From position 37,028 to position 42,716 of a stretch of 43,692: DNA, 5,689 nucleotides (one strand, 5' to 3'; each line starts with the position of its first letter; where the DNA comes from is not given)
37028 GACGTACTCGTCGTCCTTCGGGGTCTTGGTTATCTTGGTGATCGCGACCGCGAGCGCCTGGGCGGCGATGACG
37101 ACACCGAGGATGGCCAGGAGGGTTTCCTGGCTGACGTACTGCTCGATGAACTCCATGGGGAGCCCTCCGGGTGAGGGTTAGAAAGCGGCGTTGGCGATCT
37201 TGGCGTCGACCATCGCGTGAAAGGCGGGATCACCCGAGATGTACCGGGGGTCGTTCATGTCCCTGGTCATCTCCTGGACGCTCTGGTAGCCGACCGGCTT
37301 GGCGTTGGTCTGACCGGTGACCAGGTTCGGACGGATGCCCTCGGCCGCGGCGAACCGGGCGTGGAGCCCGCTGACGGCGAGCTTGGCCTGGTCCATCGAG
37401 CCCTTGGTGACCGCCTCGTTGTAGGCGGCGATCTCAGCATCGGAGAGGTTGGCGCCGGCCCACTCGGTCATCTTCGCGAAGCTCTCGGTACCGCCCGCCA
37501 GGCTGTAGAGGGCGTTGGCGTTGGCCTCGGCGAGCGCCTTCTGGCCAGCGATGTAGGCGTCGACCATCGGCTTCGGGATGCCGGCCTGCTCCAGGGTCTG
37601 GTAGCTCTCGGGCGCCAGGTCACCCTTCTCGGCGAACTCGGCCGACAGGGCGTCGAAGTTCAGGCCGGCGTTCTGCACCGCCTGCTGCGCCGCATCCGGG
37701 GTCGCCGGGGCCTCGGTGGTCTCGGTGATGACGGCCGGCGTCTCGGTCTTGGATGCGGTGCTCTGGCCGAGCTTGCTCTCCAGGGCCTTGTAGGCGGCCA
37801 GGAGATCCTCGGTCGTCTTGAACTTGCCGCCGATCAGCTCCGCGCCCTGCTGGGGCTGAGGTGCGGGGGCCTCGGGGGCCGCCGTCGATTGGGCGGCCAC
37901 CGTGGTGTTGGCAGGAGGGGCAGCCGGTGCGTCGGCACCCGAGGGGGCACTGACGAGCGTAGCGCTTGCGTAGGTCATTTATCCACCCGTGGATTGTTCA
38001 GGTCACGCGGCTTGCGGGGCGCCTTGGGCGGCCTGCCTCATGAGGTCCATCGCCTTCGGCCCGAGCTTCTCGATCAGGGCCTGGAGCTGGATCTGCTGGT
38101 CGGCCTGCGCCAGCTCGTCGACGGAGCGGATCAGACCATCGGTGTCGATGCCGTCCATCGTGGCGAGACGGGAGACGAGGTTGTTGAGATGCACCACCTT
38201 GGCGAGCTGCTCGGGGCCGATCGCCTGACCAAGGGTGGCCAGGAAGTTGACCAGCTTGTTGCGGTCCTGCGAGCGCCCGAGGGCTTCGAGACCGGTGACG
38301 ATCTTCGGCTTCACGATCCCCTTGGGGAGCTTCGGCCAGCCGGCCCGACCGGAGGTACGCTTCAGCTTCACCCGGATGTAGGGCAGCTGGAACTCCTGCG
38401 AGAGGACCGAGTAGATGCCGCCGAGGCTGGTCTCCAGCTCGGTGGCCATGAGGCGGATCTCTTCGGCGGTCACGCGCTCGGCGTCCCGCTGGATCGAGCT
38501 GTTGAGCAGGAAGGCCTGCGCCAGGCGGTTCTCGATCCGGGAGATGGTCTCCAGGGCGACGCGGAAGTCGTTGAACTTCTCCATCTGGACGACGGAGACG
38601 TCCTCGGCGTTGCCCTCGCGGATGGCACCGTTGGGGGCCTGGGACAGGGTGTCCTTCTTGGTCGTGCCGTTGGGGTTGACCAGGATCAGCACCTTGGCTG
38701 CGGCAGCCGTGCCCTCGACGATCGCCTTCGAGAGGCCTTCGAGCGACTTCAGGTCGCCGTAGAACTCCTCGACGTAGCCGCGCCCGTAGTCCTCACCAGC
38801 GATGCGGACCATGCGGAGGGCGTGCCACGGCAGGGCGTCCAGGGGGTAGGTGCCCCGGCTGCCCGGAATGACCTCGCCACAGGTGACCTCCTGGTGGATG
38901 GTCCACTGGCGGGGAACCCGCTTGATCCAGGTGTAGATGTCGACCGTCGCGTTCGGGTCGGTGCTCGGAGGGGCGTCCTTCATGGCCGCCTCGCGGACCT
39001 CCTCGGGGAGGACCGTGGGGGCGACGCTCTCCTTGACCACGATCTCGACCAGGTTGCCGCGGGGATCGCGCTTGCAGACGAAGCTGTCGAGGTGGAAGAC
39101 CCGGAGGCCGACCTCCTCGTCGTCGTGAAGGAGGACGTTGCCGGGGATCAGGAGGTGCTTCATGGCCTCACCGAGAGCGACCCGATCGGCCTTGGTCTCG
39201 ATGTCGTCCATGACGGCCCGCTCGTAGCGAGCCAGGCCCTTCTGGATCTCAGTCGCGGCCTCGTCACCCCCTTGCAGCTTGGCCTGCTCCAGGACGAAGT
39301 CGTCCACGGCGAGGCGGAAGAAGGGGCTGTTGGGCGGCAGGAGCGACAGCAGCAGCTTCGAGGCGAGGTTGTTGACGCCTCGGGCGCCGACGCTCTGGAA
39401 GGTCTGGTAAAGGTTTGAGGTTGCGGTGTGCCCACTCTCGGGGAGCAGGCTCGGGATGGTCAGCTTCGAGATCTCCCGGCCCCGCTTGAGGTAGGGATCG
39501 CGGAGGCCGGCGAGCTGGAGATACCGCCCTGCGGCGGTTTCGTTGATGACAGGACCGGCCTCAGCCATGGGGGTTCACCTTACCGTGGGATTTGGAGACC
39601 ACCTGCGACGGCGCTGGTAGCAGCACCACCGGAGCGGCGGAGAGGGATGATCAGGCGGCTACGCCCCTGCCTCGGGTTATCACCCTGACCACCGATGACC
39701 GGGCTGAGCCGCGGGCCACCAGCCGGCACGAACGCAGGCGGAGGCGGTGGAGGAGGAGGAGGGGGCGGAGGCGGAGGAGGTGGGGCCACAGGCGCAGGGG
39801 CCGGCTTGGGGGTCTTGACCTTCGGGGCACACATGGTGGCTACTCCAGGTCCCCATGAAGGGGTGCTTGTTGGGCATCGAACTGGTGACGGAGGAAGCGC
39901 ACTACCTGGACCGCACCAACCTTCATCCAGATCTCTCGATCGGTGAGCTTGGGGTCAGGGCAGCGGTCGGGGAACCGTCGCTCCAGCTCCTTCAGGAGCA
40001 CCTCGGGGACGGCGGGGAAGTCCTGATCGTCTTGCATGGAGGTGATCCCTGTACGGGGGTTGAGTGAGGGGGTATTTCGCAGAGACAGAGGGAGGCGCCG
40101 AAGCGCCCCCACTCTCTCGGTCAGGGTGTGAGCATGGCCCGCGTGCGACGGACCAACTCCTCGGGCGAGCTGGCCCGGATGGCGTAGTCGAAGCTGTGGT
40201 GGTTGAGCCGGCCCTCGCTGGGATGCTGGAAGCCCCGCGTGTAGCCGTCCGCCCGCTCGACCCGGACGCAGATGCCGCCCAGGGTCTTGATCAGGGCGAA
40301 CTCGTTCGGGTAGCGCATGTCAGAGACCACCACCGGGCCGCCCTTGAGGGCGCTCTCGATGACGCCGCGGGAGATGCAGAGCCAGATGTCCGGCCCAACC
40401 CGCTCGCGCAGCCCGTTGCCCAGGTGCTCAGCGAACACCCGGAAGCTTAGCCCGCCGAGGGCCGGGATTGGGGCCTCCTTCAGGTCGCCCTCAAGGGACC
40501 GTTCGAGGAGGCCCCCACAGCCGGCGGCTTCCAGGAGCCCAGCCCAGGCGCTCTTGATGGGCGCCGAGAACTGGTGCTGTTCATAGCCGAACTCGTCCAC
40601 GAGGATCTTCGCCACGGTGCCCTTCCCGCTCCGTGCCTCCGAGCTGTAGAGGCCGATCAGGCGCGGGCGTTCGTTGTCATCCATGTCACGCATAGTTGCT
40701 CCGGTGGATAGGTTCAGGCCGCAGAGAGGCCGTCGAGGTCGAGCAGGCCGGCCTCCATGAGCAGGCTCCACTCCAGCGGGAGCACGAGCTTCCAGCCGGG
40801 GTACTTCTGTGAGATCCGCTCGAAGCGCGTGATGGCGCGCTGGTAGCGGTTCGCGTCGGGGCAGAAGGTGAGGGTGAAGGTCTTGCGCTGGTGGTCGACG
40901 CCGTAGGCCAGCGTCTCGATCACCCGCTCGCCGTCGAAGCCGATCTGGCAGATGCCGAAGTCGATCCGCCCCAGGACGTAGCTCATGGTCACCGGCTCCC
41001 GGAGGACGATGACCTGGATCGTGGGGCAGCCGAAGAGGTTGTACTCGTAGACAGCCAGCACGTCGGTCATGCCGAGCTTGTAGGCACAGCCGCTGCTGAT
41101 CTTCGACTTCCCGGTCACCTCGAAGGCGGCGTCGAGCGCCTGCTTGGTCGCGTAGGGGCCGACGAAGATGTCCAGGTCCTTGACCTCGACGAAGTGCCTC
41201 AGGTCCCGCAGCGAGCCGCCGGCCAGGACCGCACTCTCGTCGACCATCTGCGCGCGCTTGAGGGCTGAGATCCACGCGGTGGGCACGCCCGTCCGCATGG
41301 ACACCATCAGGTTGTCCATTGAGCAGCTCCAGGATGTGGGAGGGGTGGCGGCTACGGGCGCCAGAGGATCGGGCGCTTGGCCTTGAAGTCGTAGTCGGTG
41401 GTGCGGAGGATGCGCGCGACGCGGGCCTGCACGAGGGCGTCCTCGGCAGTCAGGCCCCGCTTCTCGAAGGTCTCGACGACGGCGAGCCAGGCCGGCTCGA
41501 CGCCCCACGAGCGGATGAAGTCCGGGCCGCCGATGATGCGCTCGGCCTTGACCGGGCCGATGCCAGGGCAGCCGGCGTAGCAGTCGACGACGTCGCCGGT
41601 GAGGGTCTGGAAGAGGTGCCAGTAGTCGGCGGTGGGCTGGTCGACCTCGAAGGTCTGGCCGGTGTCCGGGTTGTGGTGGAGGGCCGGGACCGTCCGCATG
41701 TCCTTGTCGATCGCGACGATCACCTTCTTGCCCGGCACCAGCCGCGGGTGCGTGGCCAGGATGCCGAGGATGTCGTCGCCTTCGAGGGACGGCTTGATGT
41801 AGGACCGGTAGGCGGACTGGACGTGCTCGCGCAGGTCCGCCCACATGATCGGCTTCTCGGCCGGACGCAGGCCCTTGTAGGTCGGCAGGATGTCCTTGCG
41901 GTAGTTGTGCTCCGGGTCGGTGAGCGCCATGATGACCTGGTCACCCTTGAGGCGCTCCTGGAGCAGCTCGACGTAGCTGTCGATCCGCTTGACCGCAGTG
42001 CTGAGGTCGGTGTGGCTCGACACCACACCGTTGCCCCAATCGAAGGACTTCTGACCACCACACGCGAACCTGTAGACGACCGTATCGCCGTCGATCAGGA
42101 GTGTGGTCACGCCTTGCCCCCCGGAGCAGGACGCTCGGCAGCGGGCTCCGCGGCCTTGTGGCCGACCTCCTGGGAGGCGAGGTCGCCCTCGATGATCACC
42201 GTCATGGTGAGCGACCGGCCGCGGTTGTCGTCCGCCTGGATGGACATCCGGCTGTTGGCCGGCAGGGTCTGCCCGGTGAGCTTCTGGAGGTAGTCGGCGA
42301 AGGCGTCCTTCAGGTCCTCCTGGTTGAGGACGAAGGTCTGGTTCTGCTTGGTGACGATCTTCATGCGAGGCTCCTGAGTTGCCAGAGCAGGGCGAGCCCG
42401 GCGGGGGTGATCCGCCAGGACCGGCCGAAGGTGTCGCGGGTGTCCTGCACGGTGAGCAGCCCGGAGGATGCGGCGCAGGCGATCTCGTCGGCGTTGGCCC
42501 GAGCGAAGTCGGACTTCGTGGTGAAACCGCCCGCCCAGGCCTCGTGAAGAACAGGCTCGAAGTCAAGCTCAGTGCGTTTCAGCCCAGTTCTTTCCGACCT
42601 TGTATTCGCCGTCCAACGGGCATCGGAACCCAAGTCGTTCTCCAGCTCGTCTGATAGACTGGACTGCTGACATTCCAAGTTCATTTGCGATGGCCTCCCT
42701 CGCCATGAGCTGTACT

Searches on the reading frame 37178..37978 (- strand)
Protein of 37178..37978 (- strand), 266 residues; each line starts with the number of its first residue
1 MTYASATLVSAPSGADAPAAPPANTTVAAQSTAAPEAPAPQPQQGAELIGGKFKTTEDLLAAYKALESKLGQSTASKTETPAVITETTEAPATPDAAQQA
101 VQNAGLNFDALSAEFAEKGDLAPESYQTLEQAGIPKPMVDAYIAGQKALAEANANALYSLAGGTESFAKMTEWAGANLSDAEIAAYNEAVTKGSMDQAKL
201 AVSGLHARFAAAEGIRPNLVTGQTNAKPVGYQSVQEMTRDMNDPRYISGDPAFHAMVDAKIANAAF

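Call 23: search_protein_families(library=phrogs, proteins=[window:37178-37978:-], max_evalue=0.00001)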
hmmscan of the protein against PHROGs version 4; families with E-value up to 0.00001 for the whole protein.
window:37178-37978:- (266 aa): 2 families
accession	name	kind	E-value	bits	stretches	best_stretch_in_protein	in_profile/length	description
phrog_1052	-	head and packaging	2.7e-56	192.5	1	29-265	43-292/293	head assembly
phrog_1018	-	head and packaging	7.5e-08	33.6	1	16-218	14-218/280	head scaffolding protein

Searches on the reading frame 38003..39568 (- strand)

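Call 23: search_protein_families(library=phrogs, proteins=[window:38003-39568:-], max_evalue=0.00001)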
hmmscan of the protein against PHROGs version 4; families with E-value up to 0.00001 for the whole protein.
window:38003-39568:- (521 aa): 3 families
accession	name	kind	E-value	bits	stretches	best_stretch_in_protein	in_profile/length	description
phrog_449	-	connector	3.4e-172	574.5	1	9-518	5-513/520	head-tail adaptor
phrog_332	-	connector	3.6e-25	89.3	1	15-520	17-541/560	head-tail adaptor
phrog_21643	-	unknown function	3.8e-06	27.2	1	293-492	21-224/268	-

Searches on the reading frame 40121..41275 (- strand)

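Call 23: search_protein_families(library=phrogs, proteins=[window:40121-41275:-], max_evalue=0.00001)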
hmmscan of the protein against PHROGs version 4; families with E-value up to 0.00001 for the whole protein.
window:40121-41275:- (384 aa): 1 family
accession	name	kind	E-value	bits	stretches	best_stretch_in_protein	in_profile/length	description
phrog_139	-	other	1.4e-29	104.6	1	195-378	74-256/342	deoxynucleoside monophosphate kinase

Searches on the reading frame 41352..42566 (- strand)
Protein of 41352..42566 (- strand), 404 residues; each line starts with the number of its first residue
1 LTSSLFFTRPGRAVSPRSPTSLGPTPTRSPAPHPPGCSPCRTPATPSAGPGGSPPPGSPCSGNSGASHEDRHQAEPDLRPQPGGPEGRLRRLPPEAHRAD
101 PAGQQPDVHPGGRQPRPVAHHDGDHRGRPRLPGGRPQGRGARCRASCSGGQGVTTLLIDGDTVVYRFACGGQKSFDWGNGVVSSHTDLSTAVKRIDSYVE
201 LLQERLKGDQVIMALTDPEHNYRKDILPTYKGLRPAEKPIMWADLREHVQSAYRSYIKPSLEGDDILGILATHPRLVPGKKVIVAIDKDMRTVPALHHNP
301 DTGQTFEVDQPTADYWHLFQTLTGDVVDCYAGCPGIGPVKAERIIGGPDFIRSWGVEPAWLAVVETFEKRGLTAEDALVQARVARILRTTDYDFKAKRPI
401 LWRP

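Call 23: search_protein_families(library=phrogs, proteins=[window:41352-42566:-], max_evalue=0.00001)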
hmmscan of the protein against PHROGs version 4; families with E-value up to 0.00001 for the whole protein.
window:41352-42566:- (404 aa): 1 family
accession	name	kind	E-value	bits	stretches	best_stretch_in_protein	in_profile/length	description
phrog_107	-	DNA, RNA and nucleotide metabolism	2e-61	209.7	1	152-403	118-373/542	exonuclease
